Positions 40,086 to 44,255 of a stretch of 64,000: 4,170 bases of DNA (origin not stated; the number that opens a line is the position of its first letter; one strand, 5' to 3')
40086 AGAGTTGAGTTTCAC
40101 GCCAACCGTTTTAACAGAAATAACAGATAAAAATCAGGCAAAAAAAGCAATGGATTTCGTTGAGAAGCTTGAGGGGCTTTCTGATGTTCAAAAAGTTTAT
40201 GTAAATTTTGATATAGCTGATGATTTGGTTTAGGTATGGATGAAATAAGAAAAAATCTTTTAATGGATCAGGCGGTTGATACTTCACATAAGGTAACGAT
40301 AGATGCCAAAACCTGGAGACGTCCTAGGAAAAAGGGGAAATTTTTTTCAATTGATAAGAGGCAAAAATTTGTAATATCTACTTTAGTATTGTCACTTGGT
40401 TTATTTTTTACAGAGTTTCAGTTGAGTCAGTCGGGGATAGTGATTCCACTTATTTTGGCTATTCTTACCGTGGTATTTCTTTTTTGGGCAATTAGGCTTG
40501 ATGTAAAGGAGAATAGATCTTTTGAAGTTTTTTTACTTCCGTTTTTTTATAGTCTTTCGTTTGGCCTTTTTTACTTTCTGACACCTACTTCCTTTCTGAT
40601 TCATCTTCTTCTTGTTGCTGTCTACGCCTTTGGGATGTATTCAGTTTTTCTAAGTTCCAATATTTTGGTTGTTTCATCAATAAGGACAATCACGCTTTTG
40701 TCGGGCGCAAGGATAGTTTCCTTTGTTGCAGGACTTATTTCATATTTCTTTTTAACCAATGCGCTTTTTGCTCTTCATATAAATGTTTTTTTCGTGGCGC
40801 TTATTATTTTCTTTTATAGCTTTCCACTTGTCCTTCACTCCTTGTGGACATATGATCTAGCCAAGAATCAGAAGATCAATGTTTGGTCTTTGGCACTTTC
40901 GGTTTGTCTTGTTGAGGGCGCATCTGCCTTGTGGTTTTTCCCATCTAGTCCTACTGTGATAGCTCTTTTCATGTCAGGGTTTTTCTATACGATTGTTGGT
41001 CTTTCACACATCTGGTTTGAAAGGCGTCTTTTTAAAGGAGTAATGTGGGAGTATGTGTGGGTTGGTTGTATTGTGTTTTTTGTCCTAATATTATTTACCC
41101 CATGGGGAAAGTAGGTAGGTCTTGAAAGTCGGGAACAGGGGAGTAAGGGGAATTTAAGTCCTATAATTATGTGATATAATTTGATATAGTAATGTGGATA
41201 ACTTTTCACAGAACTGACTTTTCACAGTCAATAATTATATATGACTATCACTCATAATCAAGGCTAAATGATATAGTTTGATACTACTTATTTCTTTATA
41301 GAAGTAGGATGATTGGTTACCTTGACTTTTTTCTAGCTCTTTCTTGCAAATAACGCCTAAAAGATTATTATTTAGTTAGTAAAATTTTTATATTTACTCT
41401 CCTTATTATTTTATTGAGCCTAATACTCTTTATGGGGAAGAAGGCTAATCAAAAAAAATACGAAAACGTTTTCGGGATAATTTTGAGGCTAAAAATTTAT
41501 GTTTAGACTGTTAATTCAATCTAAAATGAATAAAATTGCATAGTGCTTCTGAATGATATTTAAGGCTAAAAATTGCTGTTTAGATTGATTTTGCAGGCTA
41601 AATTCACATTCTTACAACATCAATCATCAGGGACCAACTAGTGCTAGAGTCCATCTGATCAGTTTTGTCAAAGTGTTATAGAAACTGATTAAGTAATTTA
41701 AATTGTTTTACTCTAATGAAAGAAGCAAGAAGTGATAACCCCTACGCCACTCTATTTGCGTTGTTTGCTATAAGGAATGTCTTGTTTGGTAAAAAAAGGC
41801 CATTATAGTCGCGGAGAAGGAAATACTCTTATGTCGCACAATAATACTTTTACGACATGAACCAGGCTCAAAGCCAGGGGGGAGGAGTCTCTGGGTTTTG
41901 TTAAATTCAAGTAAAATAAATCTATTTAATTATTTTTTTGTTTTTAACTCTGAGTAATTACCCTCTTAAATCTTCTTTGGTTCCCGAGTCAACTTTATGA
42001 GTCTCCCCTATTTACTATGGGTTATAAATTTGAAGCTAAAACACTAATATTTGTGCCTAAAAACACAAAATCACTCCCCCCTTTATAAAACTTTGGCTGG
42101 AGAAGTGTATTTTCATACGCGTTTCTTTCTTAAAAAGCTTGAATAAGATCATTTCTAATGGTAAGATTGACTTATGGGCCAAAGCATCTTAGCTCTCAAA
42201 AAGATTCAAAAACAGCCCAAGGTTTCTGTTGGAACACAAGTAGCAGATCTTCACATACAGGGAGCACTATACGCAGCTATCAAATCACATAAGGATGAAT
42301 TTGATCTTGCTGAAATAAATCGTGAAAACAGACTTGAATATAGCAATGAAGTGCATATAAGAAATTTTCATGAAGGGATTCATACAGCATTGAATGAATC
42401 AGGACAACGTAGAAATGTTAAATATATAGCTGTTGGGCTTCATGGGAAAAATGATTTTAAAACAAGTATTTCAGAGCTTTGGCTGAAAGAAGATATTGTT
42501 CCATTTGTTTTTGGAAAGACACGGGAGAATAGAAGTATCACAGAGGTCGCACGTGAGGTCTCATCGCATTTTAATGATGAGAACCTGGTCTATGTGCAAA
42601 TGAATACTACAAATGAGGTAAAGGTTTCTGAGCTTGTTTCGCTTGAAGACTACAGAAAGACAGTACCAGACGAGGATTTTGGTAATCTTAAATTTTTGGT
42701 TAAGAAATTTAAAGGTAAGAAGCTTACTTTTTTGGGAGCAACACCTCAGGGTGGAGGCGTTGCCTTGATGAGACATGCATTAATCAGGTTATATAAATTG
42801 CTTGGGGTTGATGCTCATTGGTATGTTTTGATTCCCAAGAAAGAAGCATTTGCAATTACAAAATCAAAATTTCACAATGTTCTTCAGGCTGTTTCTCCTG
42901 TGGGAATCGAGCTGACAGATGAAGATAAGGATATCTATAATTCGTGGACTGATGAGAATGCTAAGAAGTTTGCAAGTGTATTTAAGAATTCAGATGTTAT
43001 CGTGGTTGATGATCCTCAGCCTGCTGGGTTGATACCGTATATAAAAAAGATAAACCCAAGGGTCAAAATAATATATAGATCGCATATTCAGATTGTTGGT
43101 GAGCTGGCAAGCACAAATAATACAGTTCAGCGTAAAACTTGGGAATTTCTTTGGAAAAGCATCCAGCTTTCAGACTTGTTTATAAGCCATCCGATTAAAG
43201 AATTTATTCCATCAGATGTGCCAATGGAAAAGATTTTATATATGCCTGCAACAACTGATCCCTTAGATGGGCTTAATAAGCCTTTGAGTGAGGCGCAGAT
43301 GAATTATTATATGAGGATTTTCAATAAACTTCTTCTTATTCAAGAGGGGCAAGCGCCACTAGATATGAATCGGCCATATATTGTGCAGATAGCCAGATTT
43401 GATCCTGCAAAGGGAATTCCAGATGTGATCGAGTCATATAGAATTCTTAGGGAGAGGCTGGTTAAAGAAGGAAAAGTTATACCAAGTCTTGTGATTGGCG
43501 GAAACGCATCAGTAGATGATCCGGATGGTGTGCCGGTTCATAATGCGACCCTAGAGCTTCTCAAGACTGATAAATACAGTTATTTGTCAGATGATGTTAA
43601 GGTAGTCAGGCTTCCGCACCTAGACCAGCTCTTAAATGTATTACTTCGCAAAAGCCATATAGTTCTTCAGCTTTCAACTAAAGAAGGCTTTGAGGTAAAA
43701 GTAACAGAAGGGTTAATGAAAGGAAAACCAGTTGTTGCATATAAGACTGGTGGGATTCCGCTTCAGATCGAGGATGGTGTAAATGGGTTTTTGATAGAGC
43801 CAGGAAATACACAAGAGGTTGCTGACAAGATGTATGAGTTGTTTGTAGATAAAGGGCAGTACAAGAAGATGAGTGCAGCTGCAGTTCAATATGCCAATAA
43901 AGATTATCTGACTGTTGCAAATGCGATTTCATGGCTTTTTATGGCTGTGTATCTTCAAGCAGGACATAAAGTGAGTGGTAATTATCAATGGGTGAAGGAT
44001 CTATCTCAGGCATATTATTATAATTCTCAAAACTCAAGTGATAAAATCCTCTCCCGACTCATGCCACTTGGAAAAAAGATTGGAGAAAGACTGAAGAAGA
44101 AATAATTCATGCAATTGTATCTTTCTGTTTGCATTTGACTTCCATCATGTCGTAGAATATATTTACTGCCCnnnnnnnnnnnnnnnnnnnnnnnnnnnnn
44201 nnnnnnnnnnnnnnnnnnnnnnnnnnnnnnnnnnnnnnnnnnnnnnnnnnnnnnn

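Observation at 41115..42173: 1.06-kb ORF-free, repeat-bearing region in an otherwise compact genome, beside a TreT-like gene and a XerC/D-like recombinase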

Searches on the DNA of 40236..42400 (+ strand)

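Call 4: search_rna_families(source=window, start=40900, end=42400, threshold=evalue, max_evalue=10, show_alignments=3)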
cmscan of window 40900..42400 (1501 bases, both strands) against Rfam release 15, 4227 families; matches with E-value up to 10: 5.
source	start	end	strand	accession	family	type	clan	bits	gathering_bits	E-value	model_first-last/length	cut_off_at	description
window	41514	41590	+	RF00309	snosnR60_Z15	Gene; snRNA; snoRNA; CD-box;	CL00070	22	41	1.2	1-98/98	no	Small nucleolar RNA snR60/Z15/Z230/Z193/J17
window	42067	42137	-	RF02580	tsr31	Gene; sRNA;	-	20.4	50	2.3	1-70/70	no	S. aureus tsr31 small RNA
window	41043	41100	+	RF02108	DLEU2_4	Gene; lncRNA;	-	20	40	0.34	1-58/58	no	Deleted in lymphocytic leukemia 2 conserved region 4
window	41480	41557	+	RF01161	SNORD5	Gene; snRNA; snoRNA; CD-box;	-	19.9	55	2.9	1-72/72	no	Small nucleolar RNA SNORD5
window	41855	41933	+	RF00172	CAESAR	Cis-reg;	-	16.7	45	8.2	1-80/80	no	ctgf/hcs24 CAESAR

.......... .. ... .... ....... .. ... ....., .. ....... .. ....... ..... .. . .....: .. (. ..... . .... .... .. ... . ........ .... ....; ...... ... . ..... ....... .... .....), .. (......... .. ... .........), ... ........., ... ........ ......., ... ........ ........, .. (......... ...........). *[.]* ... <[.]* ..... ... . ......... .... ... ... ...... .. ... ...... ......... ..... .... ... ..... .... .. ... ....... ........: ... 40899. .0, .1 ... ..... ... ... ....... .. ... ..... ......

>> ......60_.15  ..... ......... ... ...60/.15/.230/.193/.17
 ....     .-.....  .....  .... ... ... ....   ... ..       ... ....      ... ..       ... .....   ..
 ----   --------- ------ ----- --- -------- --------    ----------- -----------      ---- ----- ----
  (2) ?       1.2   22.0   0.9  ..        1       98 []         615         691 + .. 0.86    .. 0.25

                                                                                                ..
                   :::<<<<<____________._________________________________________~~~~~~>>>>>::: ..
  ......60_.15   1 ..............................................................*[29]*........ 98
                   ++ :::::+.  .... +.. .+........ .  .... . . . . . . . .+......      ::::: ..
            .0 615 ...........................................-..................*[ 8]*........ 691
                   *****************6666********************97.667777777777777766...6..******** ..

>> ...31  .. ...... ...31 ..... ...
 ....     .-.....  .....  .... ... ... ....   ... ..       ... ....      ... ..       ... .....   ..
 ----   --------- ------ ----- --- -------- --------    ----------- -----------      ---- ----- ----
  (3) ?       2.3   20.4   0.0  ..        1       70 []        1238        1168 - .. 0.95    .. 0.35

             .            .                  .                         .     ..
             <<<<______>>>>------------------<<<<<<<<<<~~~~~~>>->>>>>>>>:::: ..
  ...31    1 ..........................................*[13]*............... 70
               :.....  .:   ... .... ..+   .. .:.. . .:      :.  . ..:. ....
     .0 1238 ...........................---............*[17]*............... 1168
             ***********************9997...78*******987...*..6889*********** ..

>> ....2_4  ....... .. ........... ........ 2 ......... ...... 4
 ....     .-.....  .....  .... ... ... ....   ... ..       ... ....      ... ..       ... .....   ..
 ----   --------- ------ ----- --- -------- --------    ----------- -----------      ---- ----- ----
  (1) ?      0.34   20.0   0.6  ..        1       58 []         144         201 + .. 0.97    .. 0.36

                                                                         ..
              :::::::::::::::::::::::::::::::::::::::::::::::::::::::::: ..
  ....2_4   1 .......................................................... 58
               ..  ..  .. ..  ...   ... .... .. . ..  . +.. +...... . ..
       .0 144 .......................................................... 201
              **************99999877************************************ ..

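Call 28: search_rna_families(source=L034, start=6700, end=8000, threshold=evalue, max_evalue=10)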
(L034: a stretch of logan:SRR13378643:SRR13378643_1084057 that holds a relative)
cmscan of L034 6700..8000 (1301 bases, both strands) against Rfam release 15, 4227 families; matches with E-value up to 10: 2.
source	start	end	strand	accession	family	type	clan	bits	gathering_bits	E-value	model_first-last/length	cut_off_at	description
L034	7894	7977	-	RF00333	snoZ157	Gene; snRNA; snoRNA; CD-box;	CL00063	18.4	55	1.9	1-100/100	no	Small nucleolar RNA Z157/R69/R10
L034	7415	7485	-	RF02435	SpF41_sRNA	Gene; sRNA;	-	18.1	52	8.2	1-105/105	no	Streptococcus sRNA SpF41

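Call 45: search_rna_families(sources=[L034, L035, L036, L038, L039, L041, L043], threshold=gathering)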
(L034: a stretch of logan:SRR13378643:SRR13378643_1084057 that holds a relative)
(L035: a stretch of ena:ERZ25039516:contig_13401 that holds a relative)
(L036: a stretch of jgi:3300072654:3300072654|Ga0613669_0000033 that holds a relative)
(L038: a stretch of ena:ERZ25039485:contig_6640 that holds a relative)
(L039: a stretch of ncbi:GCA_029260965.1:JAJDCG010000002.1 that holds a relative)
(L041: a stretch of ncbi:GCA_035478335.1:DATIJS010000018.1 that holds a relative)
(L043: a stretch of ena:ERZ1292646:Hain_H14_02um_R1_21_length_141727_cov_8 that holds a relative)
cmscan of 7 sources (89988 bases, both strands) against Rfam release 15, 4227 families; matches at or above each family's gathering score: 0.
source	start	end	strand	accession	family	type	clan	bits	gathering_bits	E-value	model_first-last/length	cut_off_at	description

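Call 104: search_dna_similar(query=window:41115-42173:+, collection=plasmids, mode=distant, max_evalue=0.01, max_rows=10)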
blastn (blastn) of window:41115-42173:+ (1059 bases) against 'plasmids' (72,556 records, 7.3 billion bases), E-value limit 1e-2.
No match.

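Call 105: search_dna_similar(query=window:41115-42173:+, collection=phages, mode=distant, max_evalue=0.01, max_rows=10)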
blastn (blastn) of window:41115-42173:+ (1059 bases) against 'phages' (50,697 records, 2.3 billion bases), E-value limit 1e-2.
No match.

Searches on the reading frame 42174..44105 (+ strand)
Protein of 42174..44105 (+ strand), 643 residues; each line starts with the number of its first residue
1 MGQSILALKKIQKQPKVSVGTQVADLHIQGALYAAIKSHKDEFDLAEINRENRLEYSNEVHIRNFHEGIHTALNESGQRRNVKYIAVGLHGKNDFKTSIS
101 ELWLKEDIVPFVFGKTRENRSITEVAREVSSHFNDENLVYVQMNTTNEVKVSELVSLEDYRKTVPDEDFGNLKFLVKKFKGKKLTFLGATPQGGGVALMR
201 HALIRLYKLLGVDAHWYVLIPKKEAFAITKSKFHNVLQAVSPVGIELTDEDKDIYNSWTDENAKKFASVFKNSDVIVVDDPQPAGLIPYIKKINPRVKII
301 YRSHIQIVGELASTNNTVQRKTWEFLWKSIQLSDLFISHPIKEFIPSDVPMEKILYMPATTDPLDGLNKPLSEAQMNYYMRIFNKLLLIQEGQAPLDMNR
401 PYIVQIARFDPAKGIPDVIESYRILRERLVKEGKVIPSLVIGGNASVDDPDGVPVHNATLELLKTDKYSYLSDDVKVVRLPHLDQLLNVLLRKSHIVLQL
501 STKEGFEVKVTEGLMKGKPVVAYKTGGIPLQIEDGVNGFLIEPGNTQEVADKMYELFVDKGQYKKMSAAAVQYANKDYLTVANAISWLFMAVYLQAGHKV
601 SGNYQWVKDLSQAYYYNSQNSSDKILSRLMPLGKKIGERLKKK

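Call 7: search_protein_families(library=pfam, proteins=[window:42174-44105:+])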
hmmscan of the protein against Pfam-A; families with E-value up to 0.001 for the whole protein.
window:42174-44105:+ (643 aa): 5 families
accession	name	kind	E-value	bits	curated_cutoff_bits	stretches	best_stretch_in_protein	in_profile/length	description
PF21269.3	TreT_GT1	-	5e-36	124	27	1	188-345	3-143/144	Trehalose synthase, N-terminal domain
PF00534.26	Glycos_transf_1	-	1.6e-20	73.8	26.4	1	394-570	9-169/172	Glycosyl transferases group 1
PF13692.12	Glyco_trans_1_4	-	1.2e-15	58.4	27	1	401-557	2-140/142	Glycosyl transferases group 1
PF22059.2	GumK_N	-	7.1e-05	23.3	27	1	254-303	92-141/171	Glucuronosyltransferase GumK, N-terminal domain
PF20706.3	GT4-conflict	-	0.00082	18.9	26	0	402-539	199-327/385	Family 4 Glycosyltransferase in conflict systems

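Call 13: find_encoding_contigs(protein=window:42174-44105:+, flank=10000, max_places=6)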
Protein window:42174-44105:+ (643 aa): 1 contig read that carries it; 1 place shown.
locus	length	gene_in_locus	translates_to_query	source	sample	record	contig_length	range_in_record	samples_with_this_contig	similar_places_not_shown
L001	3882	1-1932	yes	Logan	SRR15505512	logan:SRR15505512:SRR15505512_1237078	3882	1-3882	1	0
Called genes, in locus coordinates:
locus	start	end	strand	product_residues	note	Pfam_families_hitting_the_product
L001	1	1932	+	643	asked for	PF21269:TreT_GT1, PF00534:Glycos_transf_1, PF13692:Glyco_trans_1_4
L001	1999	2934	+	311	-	PF02899:Phage_int_SAM_1, PF13495:Phage_int_SAM_4 (faint), PF00589:Phage_integrase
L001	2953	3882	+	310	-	?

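Call 14: find_related_loci(query=window:42174-44105:+, collection=genome_contigs, flank=6000)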
Query window:42174-44105:+ (643 aa) in genome_contigs; peptide patterns used: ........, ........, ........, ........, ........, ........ (x = any residue, [..] = any of these).
155 stretches matched a pattern; 12 encode a relative of the query (tblastn E <= 1e-3); 12 distinct loci.
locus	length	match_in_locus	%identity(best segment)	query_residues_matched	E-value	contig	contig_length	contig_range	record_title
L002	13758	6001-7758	56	28-612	0e+0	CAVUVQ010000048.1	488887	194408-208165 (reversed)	MAG: uncultured Chloroflexia bacterium isolate MFD01213.bin.2.17 genome assembly, contig: contig_7883, whole genome shot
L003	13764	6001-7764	55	28-614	0e+0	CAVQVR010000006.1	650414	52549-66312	MAG: uncultured Chloroflexia bacterium isolate MFD10064.bin.2.18 genome assembly, contig: contig_17064, whole genome sho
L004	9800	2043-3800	54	28-612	0e+0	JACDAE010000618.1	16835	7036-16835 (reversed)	MAG: Ktedonobacteraceae bacterium isolate MGR_bin248 SD2897-2912_k127_9143321, whole genome shotgun sequence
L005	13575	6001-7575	59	91-614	0e+0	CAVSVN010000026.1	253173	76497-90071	MAG: uncultured Chloroflexia bacterium isolate MFD09603.bin.2.104 genome assembly, contig: contig_78658, whole genome sh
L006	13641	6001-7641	57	64-612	0e+0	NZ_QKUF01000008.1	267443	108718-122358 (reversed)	Thermosporothrix hazakensis strain ATCC BAA-1881 EI42DRAFT_scaffold00008.8, whole genome shotgun sequence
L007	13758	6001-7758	53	31-614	0e+0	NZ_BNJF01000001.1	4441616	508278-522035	Ktedonospora formicarum strain SOSP1-1 sequence01, whole genome shotgun sequence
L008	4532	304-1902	56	73-611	0e+0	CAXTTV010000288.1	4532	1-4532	MAG TPA_asm: uncultured Ktedonobacteraceae bacterium isolate public_SRR14721957_metawrap_bin.3 genome assembly, contig:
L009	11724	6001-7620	55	73-611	0e+0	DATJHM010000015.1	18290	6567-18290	MAG TPA_asm: Ktedonobacteraceae bacterium isolate SMAG_U15512 k141_12095492, whole genome shotgun sequence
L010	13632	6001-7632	55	67-612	0e+0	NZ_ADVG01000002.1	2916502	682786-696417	Ktedonobacter racemifer DSM 44963 strain SOSP1-21 Krac_Contig205, whole genome shotgun sequence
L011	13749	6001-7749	52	31-612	0e+0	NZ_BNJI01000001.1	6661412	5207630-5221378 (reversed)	Ktedonobacter sp. SOSP1-85 sequence1, whole genome shotgun sequence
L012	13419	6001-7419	58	141-615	0e+0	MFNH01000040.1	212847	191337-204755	MAG: Candidatus Levybacteria bacterium RBG_16_35_11 RBG_16_scaffold_309, whole genome shotgun sequence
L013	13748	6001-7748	53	31-612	7e-179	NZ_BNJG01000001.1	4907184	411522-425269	Ktedonobacter robiniae strain SOSP1-30 sequence1, whole genome shotgun sequence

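Call 20: find_related_loci(query=window:42174-44105:+, collection=metagenome_contigs, flank=5000)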
Query window:42174-44105:+ (643 aa) in metagenome_contigs; peptide patterns used: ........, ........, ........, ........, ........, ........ (x = any residue, [..] = any of these).
244 stretches matched a pattern; 20 encode a relative of the query (tblastn E <= 1e-3); 20 distinct loci.
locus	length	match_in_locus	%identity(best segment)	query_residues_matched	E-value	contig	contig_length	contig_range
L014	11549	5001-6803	57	15-614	0e+0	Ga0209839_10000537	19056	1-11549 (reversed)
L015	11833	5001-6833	55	1-614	0e+0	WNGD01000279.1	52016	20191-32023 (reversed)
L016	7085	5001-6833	55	1-614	0e+0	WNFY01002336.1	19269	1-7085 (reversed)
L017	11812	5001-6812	54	26-628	0e+0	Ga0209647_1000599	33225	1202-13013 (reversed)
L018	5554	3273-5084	54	26-628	0e+0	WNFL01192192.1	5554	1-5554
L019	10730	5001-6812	54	26-628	0e+0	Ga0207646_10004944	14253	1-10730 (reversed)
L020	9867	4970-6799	54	26-628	0e+0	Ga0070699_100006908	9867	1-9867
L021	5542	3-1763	55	26-611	0e+0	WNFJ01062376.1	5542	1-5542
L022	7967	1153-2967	53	26-629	0e+0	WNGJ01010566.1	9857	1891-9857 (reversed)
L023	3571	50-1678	58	73-614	0e+0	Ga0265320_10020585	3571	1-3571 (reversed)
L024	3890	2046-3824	54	27-612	0e+0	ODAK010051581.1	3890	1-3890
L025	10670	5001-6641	57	64-612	0e+0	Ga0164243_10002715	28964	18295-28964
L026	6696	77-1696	55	73-611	0e+0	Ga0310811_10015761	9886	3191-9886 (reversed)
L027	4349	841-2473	65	1-614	0e+0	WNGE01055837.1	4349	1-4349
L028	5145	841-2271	58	141-618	0e+0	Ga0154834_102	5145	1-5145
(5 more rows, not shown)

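Call 46: search_protein_families(library=ncbifam, proteins=[window:42174-44105:+])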
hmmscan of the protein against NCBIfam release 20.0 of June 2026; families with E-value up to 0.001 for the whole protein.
window:42174-44105:+ (643 aa): 17 families
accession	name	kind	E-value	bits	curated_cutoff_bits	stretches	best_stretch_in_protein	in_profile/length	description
NF041139.1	TreT_Thcocales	equivalog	6.8e-63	212.9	775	1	155-580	12-398/412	trehalose synthase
TIGR03999.1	thiol_BshA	equivalog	1.2e-15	57.4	273.7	1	401-579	200-358/375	N-acetyl-alpha-D-glucosaminyl L-malate synthase BshA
NF047880.1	glyco_SdgA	exception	2.6e-15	55.9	800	1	480-580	376-476/488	serine-aspartate repeat adhesin O-glycosyltransferase SdgA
NF041876.1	EPS_EpsE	equivalog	8.4e-14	51.6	400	1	402-580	216-382/389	exopolysaccharide biosynthesis GT4 family glycosyltransferase EpsE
TIGR03449.1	mycothiol_MshA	equivalog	2e-11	43.5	462.5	1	479-576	289-386/406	D-inositol-3-phosphate glycosyltransferase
TIGR03088.1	stp2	hypoth_equivalog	7.2e-08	31.9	409.05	1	478-579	257-358/374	TIGR03088 family PEP-CTERM/XrtA system glycosyltransferase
TIGR02470.1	sucr_synth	equivalog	2.8e-07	29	810.4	1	486-578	636-732/784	sucrose synthase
TIGR02149.1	glgA_Coryne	subfamily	1e-06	28.2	302.4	1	395-575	199-371/391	glycogen synthase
TIGR02468.1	sucrsPsyn_pln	equivalog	1.1e-06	26.8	1143.95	1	399-567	478-645/1051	sucrose-phosphate synthase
TIGR04047.1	MSMEG_0565_glyc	hypoth_equivalog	1.3e-06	27.8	259.85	1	401-573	194-354/373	MSMEG_0565 family glycosyltransferase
TIGR02472.1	sucr_P_syn_N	equivalog_domain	1.8e-06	27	576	1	397-578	245-425/439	sucrose-phosphate synthase, putative, glycosyltransferase domain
NF038229.1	Glyco4_Geo_Pelo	equivalog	4e-06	26.1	400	1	488-579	232-321/338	GPMC system family 4 glycosyltransferase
TIGR04063.1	stp3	hypoth_equivalog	1e-05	24.6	442.05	1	508-577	309-378/397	TIGR04063 family PEP-CTERM/XrtA system glycosyltransferase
NF053787.1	GlcN_PG_synth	equivalog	1.4e-05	24.1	480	1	471-578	239-343/361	N-acetylglucosaminyl phosphatidylglycerol synthase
NF038295.1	EPS_HpsP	equivalog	1.7e-05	24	550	1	395-593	202-384/388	hormogonium polysaccharide biosynthesis glycosyltransferase HpsP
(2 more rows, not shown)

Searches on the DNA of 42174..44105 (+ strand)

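Call 16: search_rna_families(source=L012, threshold=gathering)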
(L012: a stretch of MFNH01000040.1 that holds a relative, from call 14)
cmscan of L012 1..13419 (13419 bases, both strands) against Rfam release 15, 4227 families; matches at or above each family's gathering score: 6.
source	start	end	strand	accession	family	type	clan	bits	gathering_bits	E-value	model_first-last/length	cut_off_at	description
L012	10249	10322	+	RF00005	tRNA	Gene; tRNA;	CL00001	68.8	29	1.4e-13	1-71/71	no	tRNA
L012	12158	12229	+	RF00005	tRNA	Gene; tRNA;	CL00001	64.9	29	1.6e-12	1-71/71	no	tRNA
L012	10349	10421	+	RF00005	tRNA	Gene; tRNA;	CL00001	57.9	29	1.4e-10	1-71/71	no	tRNA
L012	8641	8724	+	RF00005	tRNA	Gene; tRNA;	CL00001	57.4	29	1.9e-10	1-71/71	no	tRNA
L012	260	342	-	RF00005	tRNA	Gene; tRNA;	CL00001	53.1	29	2.9e-09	1-71/71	no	tRNA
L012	8749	8832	+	RF00005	tRNA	Gene; tRNA;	CL00001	49.6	29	2.6e-08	1-71/71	no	tRNA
